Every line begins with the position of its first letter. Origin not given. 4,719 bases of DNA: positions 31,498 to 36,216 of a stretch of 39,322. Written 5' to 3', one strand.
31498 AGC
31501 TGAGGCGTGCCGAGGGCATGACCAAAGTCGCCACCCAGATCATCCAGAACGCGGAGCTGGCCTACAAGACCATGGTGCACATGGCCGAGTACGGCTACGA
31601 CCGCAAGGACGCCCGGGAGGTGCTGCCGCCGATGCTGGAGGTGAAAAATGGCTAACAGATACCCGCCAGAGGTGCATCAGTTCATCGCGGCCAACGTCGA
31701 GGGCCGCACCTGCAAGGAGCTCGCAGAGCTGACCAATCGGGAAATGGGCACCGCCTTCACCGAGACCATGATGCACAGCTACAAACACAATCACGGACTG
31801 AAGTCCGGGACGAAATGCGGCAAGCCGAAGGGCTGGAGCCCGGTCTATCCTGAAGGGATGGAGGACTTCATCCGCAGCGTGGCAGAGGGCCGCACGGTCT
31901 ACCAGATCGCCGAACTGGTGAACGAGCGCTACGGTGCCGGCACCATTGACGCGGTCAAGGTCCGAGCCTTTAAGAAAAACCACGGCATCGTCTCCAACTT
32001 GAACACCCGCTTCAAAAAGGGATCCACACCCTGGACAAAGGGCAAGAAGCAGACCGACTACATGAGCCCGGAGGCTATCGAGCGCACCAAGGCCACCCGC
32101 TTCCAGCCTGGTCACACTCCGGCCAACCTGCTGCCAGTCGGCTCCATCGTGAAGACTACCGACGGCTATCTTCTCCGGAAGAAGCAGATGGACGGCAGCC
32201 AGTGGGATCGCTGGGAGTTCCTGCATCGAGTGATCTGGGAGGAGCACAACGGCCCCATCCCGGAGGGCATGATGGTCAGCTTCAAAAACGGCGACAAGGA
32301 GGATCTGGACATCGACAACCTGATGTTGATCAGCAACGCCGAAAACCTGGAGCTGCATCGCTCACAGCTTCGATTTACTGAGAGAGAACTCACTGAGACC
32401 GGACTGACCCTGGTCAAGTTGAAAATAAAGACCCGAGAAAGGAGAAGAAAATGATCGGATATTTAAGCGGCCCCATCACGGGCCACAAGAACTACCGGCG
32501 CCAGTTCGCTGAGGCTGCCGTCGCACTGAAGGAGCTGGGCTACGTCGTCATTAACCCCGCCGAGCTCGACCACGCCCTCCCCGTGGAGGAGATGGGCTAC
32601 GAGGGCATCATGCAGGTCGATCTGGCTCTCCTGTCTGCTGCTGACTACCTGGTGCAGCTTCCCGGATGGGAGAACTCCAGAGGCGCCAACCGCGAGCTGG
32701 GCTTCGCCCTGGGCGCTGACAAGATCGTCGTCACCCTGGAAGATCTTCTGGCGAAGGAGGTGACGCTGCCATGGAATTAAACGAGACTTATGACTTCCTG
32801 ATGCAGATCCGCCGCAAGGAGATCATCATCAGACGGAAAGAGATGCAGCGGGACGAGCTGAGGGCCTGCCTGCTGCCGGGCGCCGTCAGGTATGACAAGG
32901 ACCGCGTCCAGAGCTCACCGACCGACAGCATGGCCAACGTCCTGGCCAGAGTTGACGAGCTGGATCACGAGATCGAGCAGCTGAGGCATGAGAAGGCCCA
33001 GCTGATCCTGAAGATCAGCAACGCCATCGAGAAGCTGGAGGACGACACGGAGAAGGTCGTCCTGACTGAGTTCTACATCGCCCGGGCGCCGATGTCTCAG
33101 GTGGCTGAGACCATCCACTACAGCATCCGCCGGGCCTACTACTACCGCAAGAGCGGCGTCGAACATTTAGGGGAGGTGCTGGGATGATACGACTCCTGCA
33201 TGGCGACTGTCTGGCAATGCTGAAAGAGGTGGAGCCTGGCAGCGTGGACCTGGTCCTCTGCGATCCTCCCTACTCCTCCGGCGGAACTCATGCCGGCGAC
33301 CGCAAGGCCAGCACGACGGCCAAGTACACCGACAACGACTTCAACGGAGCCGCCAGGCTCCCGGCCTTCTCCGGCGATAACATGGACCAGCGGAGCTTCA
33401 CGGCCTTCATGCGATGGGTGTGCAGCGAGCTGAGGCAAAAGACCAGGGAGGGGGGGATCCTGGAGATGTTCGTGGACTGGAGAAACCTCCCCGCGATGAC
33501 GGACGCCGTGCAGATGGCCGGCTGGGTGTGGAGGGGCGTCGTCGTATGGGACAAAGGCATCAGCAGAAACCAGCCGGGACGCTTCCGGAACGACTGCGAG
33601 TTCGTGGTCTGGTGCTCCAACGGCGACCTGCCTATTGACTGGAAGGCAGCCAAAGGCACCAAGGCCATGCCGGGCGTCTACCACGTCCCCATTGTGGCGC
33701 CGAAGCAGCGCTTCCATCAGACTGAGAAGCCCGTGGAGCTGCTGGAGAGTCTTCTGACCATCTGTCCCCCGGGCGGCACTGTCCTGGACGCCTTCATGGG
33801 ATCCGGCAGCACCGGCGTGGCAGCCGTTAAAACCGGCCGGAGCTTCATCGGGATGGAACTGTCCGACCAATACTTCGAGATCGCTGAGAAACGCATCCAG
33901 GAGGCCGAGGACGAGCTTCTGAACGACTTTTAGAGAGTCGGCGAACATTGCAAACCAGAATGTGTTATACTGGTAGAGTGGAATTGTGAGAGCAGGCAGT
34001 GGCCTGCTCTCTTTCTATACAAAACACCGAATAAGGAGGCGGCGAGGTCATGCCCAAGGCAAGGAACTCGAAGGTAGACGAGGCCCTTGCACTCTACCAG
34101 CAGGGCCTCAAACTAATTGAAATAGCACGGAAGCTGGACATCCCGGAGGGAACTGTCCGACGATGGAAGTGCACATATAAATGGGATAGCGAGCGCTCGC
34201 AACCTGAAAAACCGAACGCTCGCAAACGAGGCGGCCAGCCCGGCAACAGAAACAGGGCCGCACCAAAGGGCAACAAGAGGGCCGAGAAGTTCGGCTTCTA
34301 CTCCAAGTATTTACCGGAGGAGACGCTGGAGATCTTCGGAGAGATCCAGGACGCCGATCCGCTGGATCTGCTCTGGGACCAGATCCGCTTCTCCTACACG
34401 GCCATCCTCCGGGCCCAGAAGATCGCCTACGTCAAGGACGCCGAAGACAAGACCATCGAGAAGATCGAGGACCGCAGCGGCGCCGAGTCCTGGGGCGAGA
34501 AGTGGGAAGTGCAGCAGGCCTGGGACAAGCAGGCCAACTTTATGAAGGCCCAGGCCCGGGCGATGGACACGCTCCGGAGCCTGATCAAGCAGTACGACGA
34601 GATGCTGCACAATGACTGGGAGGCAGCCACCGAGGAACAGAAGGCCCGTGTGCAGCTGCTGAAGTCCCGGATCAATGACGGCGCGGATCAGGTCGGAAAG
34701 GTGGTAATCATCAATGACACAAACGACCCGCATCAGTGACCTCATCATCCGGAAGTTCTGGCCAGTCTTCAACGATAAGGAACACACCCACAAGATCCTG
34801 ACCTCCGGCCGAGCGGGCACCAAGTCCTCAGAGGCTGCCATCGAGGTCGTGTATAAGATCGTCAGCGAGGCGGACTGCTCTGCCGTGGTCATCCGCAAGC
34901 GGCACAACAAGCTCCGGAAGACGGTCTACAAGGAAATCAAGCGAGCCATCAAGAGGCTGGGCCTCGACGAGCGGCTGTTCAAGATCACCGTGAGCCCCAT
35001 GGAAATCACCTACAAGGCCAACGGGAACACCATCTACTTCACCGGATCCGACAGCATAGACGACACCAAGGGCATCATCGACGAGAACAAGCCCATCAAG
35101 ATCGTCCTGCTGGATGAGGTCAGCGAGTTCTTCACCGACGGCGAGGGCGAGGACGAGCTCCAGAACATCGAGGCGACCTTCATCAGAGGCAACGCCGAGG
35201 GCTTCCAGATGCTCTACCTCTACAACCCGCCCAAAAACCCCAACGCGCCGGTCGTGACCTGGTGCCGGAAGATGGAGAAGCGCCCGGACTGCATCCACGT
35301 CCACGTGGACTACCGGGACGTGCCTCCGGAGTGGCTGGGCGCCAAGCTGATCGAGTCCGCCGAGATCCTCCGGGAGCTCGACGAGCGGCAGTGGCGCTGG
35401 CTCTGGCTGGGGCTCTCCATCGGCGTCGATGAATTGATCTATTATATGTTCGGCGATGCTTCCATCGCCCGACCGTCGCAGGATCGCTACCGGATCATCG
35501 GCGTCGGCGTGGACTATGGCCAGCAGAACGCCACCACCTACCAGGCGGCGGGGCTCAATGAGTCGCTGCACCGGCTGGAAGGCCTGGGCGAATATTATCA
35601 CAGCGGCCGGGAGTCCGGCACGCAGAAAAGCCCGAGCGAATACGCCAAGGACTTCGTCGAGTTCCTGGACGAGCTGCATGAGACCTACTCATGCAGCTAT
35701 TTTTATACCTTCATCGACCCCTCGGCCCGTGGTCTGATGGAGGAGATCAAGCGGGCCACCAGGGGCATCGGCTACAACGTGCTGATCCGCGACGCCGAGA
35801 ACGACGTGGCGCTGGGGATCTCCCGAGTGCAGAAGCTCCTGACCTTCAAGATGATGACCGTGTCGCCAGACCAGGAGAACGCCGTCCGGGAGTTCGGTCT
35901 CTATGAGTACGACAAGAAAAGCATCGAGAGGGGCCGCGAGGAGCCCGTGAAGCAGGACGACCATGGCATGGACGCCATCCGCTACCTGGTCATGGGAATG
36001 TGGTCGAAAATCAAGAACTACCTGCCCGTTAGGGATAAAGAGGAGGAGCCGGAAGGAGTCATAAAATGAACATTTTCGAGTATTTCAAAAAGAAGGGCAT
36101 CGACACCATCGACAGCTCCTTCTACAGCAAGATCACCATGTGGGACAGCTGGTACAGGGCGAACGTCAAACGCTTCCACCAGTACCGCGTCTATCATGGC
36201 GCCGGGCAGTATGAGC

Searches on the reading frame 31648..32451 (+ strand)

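Call 84: search_protein_families(library=pfam, max_evalue=0.001, proteins=[window:31648-32451:+])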
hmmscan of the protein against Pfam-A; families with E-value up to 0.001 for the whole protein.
window:31648-32451:+ (268 aa): 1 family
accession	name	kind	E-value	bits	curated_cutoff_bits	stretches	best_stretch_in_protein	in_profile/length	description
PF13392.12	HNH_3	-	9e-19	67.3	24.8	1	191-233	2-44/46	HNH endonuclease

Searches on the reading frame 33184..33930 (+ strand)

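Call 84: search_protein_families(library=pfam, max_evalue=0.001, proteins=[window:33184-33930:+])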
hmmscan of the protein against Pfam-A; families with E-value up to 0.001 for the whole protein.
window:33184-33930:+ (249 aa): 2 families
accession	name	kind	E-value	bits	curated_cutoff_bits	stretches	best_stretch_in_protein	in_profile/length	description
PF01555.25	N6_N4_Mtase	-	1.5e-28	100.7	26.7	1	21-236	1-221/221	DNA methylase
PF03602.21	Cons_hypoth95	-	0.00046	20.3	24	0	197-241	42-87/182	Conserved hypothetical protein 95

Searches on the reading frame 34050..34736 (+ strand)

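Call 84: search_protein_families(library=pfam, max_evalue=0.001, proteins=[window:34050-34736:+])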
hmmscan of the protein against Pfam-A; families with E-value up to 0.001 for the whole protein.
window:34050-34736:+ (229 aa): 6 families
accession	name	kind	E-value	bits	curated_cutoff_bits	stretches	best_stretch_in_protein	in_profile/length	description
PF13384.12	HTH_23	-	1.9e-07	31.1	24.6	1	12-43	10-41/50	Homeodomain-like domain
PF10668.15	Phage_terminase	-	5.3e-07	29.7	22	1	1-47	1-50/67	Phage terminase small subunit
PF01527.26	HTH_Tnp_1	-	6.8e-07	29.9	24.1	1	11-57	14-60/75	Transposase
PF13518.12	HTH_28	-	1.7e-05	25.3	25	1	12-43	5-36/52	Helix-turn-helix domain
PF06056.18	Terminase_5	-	1.8e-05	25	20.3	1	12-48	6-42/58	Putative ATPase subunit of terminase (gpP-like)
PF13551.12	HTH_29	-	0.00035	21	28.1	0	11-44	3-37/64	Winged helix-turn helix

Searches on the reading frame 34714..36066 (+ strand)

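Call 9: search_protein_families(library=pfam, max_evalue=0.01, proteins=[window:34714-36066:+])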
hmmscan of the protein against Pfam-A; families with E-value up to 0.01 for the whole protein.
window:34714-36066:+ (451 aa): 2 families
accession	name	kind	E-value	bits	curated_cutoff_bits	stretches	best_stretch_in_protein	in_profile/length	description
PF04466.19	Terminase_3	-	5.9e-27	95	23.2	1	24-233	2-200/201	Phage terminase large subunit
PF17288.8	Terminase_3C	-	0.00047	21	26.7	1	372-426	90-153/155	Terminase RNAseH like domain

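Call 10: search_protein_families(library=phrogs, max_evalue=0.001, proteins=[window:34714-36066:+])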
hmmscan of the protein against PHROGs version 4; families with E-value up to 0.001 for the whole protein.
window:34714-36066:+ (451 aa): 6 families
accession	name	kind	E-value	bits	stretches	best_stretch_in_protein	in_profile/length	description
phrog_2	-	head and packaging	1.6e-35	124.1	1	18-440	273-603/807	terminase large subunit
phrog_3717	-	head and packaging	2.1e-32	113.7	1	16-274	15-264/277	terminase large subunit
phrog_10250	-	head and packaging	5.3e-27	96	1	241-435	24-221/228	terminase large subunit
phrog_8711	-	head and packaging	1.1e-11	45.7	1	10-88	11-88/89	terminase large subunit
phrog_6672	-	head and packaging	2.9e-09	37.6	1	351-432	52-132/145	terminase large subunit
phrog_5653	-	head and packaging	3.7e-08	34.3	1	358-430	109-181/199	terminase large subunit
